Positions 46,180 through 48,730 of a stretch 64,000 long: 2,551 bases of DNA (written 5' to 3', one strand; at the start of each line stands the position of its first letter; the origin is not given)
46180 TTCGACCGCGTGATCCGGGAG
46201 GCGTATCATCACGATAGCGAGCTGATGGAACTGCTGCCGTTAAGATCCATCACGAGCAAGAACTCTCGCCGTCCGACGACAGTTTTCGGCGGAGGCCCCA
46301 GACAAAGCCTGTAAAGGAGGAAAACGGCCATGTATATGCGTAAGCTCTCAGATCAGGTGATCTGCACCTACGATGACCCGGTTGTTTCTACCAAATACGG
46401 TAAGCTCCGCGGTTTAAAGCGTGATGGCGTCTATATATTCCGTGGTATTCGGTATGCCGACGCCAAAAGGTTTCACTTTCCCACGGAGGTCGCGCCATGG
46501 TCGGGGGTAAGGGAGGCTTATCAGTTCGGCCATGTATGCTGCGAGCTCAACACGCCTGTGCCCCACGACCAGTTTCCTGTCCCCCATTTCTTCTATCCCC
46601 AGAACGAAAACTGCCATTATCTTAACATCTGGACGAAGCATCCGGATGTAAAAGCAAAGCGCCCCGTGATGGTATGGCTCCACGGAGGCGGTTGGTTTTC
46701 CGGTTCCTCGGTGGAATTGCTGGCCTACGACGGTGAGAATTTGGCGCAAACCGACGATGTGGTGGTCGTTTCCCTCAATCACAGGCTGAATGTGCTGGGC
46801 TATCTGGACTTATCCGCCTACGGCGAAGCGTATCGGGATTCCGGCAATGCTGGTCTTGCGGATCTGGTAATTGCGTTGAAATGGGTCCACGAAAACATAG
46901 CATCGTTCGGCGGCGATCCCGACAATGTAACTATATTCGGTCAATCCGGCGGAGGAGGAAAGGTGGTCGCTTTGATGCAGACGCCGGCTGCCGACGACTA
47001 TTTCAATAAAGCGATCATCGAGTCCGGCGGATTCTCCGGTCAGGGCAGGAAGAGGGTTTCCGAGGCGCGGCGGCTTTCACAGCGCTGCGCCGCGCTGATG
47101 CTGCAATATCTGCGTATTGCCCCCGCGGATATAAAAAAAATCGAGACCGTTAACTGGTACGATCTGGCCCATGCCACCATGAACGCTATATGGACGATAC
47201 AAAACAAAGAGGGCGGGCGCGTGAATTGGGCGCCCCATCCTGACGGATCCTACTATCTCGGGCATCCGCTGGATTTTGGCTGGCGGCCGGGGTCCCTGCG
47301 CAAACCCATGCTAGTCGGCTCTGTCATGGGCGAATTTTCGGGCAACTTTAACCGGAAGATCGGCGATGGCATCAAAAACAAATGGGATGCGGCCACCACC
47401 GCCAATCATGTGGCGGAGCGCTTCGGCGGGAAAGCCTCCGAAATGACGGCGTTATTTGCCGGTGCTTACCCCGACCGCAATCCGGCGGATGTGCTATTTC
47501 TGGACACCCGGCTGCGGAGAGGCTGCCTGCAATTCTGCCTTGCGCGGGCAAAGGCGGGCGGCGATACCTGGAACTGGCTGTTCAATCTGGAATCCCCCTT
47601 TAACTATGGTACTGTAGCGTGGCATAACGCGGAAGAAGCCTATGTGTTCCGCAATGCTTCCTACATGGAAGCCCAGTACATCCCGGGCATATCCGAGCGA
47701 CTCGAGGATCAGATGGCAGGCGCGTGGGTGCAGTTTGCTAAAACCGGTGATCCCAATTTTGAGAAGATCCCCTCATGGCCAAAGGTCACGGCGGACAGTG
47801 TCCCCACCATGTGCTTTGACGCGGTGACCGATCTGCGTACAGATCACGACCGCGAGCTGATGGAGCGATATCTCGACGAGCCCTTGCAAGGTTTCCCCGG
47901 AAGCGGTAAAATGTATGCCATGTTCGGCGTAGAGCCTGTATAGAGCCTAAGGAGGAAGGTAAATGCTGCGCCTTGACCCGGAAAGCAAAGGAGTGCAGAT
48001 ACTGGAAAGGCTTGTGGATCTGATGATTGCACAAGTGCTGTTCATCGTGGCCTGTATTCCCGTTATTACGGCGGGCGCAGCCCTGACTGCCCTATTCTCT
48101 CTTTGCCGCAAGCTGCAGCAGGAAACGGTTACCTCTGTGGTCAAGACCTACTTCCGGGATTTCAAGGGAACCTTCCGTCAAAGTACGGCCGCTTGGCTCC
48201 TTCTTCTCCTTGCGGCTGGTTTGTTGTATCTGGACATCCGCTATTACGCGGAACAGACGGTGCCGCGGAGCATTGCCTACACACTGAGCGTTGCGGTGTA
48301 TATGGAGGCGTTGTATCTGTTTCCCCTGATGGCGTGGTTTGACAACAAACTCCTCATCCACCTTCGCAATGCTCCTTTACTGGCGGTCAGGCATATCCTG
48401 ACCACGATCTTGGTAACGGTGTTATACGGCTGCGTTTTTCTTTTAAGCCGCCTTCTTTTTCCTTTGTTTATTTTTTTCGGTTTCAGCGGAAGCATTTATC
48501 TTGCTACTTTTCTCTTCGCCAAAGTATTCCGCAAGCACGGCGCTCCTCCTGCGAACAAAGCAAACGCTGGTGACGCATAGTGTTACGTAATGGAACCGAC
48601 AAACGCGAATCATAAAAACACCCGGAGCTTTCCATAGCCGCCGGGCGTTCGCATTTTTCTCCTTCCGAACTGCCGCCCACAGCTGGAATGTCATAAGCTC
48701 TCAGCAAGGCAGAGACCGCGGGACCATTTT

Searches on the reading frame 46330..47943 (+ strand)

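Call 41: search_protein_families(library=pfam, proteins=[window:46330-47943:+], max_evalue=0.000001)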
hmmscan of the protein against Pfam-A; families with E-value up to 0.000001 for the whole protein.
window:46330-47943:+ (537 aa): 3 families
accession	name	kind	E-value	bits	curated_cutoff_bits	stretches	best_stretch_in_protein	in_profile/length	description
PF00135.34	COesterase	-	8.3e-83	279.5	27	1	15-497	1-497/515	Carboxylesterase family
PF20434.5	BD-FAE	-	3.5e-10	40.2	26.8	1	106-228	8-118/215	BD-FAE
PF07859.19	Abhydrolase_3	-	1.7e-07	31.7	25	0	173-217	46-90/210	alpha/beta hydrolase fold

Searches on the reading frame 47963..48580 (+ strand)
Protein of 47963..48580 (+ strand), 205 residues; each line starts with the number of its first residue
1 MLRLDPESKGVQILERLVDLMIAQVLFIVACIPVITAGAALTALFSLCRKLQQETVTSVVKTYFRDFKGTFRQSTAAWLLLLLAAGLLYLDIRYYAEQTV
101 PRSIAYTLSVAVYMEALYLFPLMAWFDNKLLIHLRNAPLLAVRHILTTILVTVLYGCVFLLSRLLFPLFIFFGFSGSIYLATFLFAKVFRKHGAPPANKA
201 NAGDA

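Call 41: search_protein_families(library=pfam, proteins=[window:47963-48580:+], max_evalue=0.000001)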
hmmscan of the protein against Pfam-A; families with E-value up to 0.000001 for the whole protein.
window:47963-48580:+ (205 aa): 1 family
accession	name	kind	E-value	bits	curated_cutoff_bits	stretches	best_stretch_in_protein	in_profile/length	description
PF04854.19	DUF624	-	5.3e-17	62.2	24.2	1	21-92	2-77/77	Protein of unknown function, DUF624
